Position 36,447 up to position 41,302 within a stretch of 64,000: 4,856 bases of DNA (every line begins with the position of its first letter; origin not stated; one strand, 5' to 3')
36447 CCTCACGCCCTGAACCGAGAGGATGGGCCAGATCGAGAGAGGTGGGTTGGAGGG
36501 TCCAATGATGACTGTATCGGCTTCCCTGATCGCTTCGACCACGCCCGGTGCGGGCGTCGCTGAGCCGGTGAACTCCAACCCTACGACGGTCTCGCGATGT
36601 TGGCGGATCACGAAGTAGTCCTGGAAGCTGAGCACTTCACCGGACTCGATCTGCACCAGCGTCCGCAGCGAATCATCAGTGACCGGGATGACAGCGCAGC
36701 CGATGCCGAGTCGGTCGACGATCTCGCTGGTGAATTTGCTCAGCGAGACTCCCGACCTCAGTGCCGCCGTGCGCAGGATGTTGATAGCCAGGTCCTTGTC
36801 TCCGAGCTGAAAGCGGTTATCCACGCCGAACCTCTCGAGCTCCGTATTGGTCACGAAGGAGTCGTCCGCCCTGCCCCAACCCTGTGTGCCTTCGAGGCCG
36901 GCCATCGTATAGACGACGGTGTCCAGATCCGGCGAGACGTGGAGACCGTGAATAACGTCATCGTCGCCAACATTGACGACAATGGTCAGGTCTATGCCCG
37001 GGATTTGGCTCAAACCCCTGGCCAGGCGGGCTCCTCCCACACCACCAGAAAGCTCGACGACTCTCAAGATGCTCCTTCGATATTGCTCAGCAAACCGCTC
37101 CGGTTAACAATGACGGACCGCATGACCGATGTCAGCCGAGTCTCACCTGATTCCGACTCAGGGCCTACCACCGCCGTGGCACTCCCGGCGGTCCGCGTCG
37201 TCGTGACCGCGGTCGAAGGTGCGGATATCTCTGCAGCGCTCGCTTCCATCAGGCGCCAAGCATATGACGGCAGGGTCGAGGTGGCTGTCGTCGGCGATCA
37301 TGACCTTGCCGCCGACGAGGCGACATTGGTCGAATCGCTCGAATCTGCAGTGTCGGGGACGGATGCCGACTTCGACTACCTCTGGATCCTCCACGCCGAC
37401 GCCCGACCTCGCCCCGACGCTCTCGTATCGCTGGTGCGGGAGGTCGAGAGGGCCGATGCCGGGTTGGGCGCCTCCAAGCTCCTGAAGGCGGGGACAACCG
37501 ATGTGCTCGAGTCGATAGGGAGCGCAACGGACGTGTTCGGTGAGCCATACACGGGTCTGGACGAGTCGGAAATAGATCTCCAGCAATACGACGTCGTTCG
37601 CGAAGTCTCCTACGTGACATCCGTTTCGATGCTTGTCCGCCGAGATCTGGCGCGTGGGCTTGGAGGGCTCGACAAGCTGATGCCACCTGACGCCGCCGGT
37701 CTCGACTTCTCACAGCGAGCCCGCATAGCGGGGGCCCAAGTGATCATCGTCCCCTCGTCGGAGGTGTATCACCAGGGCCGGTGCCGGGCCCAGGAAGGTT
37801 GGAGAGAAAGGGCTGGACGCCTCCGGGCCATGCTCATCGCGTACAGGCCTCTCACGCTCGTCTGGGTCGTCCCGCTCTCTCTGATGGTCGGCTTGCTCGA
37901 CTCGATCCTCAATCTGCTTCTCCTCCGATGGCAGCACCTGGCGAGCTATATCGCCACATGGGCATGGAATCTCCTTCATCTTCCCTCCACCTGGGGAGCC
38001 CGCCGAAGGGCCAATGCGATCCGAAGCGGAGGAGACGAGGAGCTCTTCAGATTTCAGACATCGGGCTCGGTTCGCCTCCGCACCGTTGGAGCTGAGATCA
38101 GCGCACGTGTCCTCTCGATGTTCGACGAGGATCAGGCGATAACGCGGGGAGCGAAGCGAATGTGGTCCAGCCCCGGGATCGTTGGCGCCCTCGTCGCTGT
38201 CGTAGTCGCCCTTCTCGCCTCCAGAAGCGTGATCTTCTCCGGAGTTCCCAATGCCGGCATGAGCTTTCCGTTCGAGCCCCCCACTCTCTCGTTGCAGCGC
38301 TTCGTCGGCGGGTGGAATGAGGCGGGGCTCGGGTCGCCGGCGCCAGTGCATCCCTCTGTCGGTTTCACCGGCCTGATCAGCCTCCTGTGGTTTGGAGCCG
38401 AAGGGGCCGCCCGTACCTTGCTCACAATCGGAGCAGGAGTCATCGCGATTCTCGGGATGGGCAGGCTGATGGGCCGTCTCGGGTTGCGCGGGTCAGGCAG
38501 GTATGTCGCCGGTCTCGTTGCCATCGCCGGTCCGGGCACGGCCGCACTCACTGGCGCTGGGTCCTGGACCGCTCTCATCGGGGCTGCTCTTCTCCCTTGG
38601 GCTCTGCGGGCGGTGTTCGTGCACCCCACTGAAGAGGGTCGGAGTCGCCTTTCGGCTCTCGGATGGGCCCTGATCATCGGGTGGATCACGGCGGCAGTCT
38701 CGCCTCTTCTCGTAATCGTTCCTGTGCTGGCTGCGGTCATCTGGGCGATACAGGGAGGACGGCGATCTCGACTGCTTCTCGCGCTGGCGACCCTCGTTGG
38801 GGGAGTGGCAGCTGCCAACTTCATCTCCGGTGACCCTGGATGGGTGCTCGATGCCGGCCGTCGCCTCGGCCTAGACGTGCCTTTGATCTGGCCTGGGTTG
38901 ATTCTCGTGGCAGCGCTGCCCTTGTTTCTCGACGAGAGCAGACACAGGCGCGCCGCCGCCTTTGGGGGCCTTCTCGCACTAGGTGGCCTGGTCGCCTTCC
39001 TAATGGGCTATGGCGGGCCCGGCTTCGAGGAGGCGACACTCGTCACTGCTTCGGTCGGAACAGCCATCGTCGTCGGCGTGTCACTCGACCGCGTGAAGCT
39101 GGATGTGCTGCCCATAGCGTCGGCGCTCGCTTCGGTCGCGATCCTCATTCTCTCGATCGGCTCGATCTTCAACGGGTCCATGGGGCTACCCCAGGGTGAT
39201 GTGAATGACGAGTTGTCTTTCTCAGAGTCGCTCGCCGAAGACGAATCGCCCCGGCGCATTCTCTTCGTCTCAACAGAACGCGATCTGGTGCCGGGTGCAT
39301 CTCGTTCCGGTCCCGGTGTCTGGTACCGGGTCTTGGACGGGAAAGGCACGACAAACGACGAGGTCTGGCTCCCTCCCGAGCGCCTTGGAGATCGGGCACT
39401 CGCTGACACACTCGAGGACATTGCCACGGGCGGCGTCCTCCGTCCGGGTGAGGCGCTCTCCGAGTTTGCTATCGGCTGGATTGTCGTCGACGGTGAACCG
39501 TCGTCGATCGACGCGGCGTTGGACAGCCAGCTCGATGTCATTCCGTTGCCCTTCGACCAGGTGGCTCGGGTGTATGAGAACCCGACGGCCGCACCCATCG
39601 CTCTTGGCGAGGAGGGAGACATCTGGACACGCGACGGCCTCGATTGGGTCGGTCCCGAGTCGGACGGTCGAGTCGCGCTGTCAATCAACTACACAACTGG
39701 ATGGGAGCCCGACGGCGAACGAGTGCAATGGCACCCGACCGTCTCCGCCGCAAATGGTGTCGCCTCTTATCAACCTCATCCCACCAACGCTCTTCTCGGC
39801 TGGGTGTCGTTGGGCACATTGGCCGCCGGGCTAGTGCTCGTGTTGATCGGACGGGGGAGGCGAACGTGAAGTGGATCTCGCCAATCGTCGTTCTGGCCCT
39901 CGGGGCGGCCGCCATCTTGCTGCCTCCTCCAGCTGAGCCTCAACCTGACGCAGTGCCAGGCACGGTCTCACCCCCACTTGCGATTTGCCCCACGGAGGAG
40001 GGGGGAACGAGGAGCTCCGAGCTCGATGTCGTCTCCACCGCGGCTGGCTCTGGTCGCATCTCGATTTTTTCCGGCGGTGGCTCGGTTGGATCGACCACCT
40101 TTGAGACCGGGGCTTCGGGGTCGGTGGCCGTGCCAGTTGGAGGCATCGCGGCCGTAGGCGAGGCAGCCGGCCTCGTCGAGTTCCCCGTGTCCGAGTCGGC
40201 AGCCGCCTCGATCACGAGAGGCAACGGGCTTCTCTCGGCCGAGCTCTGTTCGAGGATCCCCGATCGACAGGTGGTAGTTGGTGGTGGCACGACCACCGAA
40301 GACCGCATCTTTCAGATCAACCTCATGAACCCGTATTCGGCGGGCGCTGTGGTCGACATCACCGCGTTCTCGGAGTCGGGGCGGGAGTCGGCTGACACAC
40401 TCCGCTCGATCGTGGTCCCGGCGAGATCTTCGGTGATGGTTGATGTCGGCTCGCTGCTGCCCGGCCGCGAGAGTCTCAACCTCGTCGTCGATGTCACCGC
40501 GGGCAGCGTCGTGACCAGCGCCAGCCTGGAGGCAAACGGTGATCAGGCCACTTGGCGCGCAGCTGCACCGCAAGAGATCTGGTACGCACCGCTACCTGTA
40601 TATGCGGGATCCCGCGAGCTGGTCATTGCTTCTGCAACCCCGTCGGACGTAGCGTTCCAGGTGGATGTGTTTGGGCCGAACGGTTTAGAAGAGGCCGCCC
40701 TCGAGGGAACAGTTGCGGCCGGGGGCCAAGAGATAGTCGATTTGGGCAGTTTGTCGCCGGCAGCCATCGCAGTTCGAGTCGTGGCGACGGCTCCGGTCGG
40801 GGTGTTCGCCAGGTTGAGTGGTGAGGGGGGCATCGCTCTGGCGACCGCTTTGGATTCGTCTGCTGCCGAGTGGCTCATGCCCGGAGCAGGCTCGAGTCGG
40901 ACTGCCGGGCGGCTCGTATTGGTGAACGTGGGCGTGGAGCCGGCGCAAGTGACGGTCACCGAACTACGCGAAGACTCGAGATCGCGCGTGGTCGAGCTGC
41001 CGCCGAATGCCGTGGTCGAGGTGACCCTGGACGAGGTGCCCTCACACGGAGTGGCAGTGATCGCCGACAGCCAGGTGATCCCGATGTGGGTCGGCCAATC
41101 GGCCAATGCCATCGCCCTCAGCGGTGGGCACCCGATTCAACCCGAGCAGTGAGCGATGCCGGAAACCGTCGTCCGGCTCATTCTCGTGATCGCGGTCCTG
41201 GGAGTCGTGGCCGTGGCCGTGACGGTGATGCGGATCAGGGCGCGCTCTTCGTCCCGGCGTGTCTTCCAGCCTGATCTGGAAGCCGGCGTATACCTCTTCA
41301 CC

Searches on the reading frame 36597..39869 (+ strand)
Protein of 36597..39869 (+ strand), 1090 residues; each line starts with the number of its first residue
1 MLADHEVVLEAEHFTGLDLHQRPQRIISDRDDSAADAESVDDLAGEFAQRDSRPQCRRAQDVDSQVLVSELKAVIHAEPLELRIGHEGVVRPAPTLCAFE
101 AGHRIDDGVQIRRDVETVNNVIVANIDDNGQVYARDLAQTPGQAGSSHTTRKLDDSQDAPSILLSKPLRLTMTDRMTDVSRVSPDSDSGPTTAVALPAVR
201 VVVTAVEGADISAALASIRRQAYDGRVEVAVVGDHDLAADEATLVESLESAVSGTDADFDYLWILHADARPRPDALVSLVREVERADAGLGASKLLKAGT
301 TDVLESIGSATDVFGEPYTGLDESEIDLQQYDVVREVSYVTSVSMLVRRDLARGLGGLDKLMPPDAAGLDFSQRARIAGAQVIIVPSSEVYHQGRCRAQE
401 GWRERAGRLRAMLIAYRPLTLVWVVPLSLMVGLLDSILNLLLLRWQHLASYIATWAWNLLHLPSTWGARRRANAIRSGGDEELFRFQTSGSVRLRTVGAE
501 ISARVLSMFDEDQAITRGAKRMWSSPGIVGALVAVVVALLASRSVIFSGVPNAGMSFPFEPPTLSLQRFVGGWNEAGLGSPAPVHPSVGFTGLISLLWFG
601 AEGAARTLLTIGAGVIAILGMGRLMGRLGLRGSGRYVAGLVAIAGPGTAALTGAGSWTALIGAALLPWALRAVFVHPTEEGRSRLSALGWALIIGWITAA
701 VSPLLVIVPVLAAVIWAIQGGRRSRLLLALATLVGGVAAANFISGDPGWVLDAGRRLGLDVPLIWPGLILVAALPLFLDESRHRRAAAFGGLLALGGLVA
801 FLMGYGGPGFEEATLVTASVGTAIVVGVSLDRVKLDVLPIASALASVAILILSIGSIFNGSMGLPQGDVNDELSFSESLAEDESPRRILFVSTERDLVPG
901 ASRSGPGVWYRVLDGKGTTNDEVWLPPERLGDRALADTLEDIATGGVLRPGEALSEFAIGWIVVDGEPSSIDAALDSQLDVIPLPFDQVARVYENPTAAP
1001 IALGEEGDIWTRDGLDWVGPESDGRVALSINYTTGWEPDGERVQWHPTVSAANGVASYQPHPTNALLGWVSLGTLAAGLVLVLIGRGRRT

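Call 15: search_protein_families(library=pfam, proteins=[window:36597-39869:+], max_evalue=0.001)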
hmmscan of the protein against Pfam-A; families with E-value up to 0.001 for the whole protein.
window:36597-39869:+ (1090 aa): 2 families
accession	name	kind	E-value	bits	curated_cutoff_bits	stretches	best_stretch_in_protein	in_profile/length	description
PF13641.12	Glyco_tranf_2_3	-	0.00038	21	27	1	195-394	27-213/230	Glycosyltransferase like family 2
PF13632.12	Glyco_trans_2_3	-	0.00053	20.3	27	1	264-463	4-191/198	Glycosyl transferase family group 2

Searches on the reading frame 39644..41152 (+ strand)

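Call 15: search_protein_families(library=pfam, proteins=[window:39644-41152:+], max_evalue=0.001)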
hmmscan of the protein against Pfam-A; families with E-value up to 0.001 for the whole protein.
window:39644-41152:+ (502 aa): 1 family
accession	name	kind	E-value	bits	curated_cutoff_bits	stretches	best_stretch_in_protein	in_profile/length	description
PF18986.5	DUF5719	-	6.1e-20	72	26.2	2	190-392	35-244/319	Family of unknown function (DUF5719)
